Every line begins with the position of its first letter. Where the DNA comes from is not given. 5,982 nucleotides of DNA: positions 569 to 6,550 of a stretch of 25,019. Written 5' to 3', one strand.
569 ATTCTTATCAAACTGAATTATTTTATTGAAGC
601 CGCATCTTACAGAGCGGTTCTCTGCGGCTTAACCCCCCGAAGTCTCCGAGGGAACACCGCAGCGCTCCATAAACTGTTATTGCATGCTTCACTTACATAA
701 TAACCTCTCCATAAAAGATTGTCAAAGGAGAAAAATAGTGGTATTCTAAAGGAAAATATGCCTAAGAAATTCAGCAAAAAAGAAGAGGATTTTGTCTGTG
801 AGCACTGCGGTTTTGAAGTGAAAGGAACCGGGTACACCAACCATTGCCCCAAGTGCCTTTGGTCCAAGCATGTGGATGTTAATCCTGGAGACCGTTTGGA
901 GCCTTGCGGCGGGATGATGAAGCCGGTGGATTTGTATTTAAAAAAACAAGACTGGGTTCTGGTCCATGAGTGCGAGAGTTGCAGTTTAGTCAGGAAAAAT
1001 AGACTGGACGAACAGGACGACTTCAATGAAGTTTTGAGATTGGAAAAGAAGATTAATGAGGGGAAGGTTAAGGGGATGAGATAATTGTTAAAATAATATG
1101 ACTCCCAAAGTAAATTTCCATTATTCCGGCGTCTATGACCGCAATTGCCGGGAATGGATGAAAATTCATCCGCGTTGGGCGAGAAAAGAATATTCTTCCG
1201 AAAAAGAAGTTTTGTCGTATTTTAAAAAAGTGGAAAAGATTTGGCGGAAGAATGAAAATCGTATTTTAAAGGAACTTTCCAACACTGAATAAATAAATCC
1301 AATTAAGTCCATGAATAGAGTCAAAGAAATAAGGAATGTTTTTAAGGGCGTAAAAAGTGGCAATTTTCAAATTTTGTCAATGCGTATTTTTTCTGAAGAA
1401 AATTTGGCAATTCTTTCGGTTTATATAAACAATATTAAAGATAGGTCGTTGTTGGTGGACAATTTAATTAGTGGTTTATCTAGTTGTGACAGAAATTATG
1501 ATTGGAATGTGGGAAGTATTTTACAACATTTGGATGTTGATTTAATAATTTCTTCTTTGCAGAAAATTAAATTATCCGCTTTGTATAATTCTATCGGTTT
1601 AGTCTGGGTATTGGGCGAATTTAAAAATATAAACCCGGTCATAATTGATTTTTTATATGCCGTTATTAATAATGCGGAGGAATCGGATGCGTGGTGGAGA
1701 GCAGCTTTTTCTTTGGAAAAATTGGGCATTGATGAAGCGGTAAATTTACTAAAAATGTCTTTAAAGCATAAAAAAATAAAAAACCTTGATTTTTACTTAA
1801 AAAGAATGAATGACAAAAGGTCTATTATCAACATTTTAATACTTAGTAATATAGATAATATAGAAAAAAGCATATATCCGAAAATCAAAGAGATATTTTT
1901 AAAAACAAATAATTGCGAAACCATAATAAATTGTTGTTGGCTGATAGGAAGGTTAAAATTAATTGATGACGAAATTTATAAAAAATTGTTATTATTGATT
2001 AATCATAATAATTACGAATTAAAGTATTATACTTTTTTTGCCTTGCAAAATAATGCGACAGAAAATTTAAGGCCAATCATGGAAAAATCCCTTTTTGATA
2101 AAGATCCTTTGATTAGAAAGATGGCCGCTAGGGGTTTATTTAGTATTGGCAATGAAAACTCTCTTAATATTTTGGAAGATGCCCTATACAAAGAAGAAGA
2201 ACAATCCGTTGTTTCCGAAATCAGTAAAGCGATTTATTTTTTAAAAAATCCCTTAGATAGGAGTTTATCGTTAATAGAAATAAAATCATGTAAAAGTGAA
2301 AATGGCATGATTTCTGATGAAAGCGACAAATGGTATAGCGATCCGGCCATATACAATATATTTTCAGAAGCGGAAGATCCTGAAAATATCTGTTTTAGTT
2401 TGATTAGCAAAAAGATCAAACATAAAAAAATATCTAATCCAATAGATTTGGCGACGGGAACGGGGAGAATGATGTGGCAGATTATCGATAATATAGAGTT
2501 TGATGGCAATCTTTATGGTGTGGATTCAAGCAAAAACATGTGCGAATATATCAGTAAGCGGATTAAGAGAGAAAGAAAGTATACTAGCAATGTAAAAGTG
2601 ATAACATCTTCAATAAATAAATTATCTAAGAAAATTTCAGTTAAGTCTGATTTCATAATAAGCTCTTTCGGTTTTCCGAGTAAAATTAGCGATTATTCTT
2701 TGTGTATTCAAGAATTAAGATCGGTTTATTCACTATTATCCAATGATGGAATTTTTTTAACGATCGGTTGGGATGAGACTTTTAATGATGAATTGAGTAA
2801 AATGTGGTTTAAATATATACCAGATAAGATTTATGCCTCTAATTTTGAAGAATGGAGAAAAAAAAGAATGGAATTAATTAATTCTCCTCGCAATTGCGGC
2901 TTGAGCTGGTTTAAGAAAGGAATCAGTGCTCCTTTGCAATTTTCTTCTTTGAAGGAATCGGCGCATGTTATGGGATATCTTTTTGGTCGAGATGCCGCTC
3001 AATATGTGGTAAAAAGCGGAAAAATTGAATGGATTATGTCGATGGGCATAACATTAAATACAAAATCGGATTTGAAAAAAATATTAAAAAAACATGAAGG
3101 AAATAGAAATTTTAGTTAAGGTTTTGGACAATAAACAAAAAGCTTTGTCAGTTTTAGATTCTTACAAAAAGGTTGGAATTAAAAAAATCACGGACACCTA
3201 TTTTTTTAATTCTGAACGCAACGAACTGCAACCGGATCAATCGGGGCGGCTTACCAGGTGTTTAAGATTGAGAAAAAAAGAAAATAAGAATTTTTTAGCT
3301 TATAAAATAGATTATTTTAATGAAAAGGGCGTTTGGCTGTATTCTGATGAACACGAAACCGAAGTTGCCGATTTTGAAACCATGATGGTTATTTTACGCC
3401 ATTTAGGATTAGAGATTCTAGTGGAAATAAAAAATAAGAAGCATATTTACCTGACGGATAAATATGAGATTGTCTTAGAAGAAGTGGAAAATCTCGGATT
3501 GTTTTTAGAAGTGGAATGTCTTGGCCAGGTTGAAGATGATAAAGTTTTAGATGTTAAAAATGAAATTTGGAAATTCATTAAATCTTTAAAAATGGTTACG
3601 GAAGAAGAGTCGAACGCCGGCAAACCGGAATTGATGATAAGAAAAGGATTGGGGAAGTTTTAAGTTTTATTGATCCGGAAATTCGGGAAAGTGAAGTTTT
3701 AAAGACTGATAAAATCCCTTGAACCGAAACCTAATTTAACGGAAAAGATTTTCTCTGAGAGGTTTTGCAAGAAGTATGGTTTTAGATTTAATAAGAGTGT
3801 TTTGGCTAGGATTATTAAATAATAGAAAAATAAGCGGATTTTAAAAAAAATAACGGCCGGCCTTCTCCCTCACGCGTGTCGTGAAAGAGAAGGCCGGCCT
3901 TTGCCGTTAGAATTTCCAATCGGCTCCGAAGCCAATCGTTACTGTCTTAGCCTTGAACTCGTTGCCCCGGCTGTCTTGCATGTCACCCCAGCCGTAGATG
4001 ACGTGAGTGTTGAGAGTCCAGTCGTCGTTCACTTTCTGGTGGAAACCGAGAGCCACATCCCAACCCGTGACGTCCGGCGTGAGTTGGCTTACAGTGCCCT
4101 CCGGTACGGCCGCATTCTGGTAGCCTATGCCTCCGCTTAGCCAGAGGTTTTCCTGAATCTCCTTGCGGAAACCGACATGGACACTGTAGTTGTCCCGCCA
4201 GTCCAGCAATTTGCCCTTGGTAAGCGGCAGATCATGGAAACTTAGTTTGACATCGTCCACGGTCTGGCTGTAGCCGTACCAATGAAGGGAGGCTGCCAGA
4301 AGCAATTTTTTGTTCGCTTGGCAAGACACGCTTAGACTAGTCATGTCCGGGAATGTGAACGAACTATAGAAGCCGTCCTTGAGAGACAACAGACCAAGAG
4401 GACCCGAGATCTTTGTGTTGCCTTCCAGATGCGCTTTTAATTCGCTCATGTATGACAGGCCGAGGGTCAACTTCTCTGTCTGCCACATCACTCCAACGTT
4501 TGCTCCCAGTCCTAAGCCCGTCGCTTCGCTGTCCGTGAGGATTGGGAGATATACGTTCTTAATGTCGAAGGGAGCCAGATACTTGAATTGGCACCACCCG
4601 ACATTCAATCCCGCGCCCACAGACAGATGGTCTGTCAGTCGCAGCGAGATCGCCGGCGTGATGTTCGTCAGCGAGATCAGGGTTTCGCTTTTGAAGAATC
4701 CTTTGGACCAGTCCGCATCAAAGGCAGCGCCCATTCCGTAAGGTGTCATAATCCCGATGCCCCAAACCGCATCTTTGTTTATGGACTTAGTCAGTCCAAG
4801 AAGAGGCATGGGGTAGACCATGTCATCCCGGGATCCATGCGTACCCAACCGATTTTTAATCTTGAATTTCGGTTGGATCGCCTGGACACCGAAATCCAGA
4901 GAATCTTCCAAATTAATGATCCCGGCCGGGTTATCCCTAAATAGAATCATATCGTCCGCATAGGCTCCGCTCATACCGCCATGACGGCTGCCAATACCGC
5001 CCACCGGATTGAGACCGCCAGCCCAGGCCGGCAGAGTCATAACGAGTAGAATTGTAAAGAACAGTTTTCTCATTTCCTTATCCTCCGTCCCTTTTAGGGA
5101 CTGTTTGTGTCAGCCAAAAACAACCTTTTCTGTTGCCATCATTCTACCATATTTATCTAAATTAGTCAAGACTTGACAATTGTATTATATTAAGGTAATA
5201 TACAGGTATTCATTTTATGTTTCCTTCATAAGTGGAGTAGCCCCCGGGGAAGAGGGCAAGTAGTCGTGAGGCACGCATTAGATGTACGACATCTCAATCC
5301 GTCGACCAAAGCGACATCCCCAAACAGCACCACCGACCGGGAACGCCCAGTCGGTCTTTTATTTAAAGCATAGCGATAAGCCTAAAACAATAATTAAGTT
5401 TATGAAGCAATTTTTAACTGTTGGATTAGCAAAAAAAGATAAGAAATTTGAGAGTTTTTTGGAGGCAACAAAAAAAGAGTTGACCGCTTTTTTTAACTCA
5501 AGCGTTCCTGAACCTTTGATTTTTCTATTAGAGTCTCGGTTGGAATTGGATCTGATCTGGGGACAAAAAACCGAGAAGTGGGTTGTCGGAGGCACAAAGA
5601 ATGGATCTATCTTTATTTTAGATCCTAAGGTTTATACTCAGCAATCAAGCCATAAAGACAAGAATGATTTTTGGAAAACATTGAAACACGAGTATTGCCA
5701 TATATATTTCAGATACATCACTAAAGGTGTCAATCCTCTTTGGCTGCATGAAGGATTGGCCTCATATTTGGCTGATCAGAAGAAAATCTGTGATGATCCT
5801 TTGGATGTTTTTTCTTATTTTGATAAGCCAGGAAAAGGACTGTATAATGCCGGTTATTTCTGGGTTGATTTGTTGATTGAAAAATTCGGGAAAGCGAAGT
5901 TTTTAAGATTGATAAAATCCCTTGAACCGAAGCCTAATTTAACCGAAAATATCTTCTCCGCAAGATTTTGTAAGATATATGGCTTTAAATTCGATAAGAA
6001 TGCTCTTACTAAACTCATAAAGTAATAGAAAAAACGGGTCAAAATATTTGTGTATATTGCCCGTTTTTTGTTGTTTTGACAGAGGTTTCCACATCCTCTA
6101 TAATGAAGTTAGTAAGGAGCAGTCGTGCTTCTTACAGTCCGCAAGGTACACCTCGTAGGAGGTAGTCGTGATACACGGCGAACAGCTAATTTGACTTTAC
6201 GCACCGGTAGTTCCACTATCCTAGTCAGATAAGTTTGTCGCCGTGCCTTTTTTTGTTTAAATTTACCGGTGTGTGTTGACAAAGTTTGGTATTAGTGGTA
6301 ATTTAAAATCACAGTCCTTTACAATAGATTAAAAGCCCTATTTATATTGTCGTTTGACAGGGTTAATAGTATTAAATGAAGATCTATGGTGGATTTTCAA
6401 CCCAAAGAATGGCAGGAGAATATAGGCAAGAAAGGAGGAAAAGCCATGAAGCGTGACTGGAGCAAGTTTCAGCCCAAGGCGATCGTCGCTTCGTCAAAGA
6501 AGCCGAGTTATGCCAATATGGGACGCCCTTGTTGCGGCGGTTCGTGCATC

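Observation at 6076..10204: Duplicated promoter-RNA-terminator-promoter module with a conserved scaffold and a variable loop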

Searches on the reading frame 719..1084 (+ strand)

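Call 11: search_protein_families(library=pfam, proteins=[window:719-1084:+], max_evalue=0.01)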
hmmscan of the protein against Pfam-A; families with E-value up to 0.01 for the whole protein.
window:719-1084:+ (121 aa): 3 families
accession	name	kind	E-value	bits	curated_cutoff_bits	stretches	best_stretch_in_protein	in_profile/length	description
PF12647.12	RNHCP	-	6.6e-29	100.2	24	1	23-103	2-87/90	RNHCP domain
PF08209.17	Sgf11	-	0.00056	19.8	26.4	1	23-47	3-27/33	Sgf11 (transcriptional regulation protein)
PF01155.25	HypA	-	0.0065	16.9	28.9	0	18-59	64-104/112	Hydrogenase/urease nickel incorporation, metallochaperone, hypA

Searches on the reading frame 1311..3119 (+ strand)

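Call 10: search_protein_families(library=pfam, proteins=[window:1311-3119:+], max_evalue=0.01)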
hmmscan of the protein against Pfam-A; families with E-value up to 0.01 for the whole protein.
window:1311-3119:+ (602 aa): 7 families
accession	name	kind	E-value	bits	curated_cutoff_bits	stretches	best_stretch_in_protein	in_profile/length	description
PF13646.12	HEAT_2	-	4e-11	43.5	27.7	1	226-303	4-82/88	HEAT repeats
PF13847.12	Methyltransf_31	-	3.6e-10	40.1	27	1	376-488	6-113/145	Methyltransferase domain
PF01209.24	Ubie_methyltran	-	2.9e-09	37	20.1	1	366-503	40-170/233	ubiE/COQ5 methyltransferase family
PF13649.12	Methyltransf_25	-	7.4e-07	30.2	27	1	379-472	3-92/97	Methyltransferase domain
PF08242.18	Methyltransf_12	-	0.00048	21.3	30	1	379-482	2-98/98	Methyltransferase domain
PF03130.22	HEAT_PBS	-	0.0014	19.5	20.9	0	129-152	3-26/27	PBS lyase HEAT-like repeat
PF08241.18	Methyltransf_11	-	0.0061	17.6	21.2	0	379-472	2-86/95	Methyltransferase domain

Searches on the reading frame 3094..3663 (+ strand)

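Call 10: search_protein_families(library=pfam, proteins=[window:3094-3663:+], max_evalue=0.01)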
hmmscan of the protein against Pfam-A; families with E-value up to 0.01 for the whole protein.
window:3094-3663:+ (189 aa): 1 family
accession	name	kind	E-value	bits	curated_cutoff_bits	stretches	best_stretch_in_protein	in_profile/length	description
PF01928.26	CYTH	-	6.9e-15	55.8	23.2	1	2-166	2-168/179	CYTH domain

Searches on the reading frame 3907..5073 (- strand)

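Call 10: search_protein_families(library=pfam, proteins=[window:3907-5073:-], max_evalue=0.01)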
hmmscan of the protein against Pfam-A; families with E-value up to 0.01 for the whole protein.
window:3907-5073:- (388 aa): 4 families
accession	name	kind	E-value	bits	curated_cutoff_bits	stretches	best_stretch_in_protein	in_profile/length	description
PF03349.22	Toluene_X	-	1.4e-37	129.6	29.7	1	26-363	22-384/421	Outer membrane protein transport protein (OMPP1/FadL/TodX)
PF13505.12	OMP_b-brl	-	1.7e-07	32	28.7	1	205-388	7-175/175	Outer membrane protein beta-barrel domain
PF11751.14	PorP_SprF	-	0.0042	17.1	22.3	1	138-306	84-244/273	Type IX secretion system membrane protein PorP/SprF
PF03797.25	Autotransporter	-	0.0056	16.9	26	1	294-375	24-104/255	Autotransporter beta-domain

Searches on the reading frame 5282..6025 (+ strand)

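Call 10: search_protein_families(library=pfam, proteins=[window:5282-6025:+], max_evalue=0.01)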
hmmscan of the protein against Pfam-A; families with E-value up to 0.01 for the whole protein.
window:5282-6025:+ (247 aa): 2 families
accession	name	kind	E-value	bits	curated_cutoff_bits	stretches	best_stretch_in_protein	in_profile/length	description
PF13485.12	Peptidase_MA_2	-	0.0016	18.7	32.4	0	177-235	133-186/201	Peptidase MA superfamily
PF01433.26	Peptidase_M1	-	0.0044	17.1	27.7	1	119-164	56-103/218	Peptidase family M1 domain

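Call 72: search_protein_families(library=padloc, proteins=[window:5402-6025:+], max_evalue=0.1)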
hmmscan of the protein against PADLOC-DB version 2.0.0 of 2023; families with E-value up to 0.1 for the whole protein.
window:5402-6025:+ (207 aa): 0 families

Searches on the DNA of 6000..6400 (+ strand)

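Call 7: search_rna_families(source=window, start=6000, end=6400, threshold=evalue, max_evalue=10, show_alignments=3)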
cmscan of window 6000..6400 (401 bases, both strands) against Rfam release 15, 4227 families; matches with E-value up to 10: 2.
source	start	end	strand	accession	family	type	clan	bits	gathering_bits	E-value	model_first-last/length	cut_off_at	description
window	6360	6384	-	RF02108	DLEU2_4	Gene; lncRNA;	-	19.2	40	0.14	33-58/58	no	Deleted in lymphocytic leukemia 2 conserved region 4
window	6175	6244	+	RF03399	mir-986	Gene; miRNA;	-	15.1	70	2.5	1-94/94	no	mir-986 microRNA precursor family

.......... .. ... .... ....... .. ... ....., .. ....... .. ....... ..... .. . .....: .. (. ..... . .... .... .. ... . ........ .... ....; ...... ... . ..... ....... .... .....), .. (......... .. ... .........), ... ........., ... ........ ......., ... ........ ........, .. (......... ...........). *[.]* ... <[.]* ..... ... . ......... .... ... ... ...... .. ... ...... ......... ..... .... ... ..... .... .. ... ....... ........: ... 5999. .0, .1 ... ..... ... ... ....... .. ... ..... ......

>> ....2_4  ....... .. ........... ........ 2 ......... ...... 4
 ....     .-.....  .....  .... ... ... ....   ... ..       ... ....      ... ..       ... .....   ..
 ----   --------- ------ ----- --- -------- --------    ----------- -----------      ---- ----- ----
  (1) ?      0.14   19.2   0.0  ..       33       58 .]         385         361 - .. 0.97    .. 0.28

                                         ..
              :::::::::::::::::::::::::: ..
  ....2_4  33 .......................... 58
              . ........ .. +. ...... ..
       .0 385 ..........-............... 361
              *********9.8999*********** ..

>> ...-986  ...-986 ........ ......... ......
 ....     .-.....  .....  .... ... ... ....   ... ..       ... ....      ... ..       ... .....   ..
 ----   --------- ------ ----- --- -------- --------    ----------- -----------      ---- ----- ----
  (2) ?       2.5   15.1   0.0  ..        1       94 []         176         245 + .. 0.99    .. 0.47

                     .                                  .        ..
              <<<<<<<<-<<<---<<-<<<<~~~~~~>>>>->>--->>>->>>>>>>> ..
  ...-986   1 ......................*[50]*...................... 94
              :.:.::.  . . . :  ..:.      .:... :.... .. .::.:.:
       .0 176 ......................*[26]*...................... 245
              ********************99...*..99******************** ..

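Call 18: build_rna_model(alignment_id=A2, structure=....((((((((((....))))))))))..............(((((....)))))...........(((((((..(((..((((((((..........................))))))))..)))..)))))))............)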
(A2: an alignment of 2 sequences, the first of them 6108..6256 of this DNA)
Model R1 built from alignment A2 (2 sequences, 149 columns); structure: as given.
model positions 149; base pairs 33; branch points 2; effective number of sequences 0.99; information 0.589 bits per position. Calibrated on 0.2 Mb of random sequence (short: E-values are rough).
structure used (alignment columns):
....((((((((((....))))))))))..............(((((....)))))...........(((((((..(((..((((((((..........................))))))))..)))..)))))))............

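Call 19: search_with_rna_model(model_id=R1, source=window, filters=off, max_evalue=10, show_alignments=4)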
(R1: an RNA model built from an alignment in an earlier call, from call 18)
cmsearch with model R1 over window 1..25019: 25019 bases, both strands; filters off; matches with E-value up to 10: 25.
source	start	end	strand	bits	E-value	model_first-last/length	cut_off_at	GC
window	6108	6256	+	184.1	1.8e-56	1-149/149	no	0.48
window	10017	10162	+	175.7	7.1e-54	1-149/149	no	0.46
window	10082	10154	-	26.2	4.4e-07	64-137/149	no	0.45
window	6175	6245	-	17.1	0.00031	67-137/149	no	0.48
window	3842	3943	-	12.7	0.0074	1-149/149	no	0.51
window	6013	6139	-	12.3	0.0097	1-149/149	no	0.35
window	10021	10044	-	7.8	0.26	5-28/149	no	0.5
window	12939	13051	-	7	0.45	1-149/149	no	0.29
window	8928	8959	-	5.4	1.4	85-120/149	no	0.53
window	10057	10070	-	5.1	1.7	43-56/149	no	0.5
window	5468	5497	-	4.9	2.1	1-149/149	no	0.3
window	18425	18446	+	4.5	2.7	1-149/149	no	0.36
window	16834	16915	-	4.4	2.9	1-149/149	no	0.41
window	6150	6163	-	4.1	3.7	43-56/149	no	0.57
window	20452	20479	-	4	3.8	29-56/149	no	0.39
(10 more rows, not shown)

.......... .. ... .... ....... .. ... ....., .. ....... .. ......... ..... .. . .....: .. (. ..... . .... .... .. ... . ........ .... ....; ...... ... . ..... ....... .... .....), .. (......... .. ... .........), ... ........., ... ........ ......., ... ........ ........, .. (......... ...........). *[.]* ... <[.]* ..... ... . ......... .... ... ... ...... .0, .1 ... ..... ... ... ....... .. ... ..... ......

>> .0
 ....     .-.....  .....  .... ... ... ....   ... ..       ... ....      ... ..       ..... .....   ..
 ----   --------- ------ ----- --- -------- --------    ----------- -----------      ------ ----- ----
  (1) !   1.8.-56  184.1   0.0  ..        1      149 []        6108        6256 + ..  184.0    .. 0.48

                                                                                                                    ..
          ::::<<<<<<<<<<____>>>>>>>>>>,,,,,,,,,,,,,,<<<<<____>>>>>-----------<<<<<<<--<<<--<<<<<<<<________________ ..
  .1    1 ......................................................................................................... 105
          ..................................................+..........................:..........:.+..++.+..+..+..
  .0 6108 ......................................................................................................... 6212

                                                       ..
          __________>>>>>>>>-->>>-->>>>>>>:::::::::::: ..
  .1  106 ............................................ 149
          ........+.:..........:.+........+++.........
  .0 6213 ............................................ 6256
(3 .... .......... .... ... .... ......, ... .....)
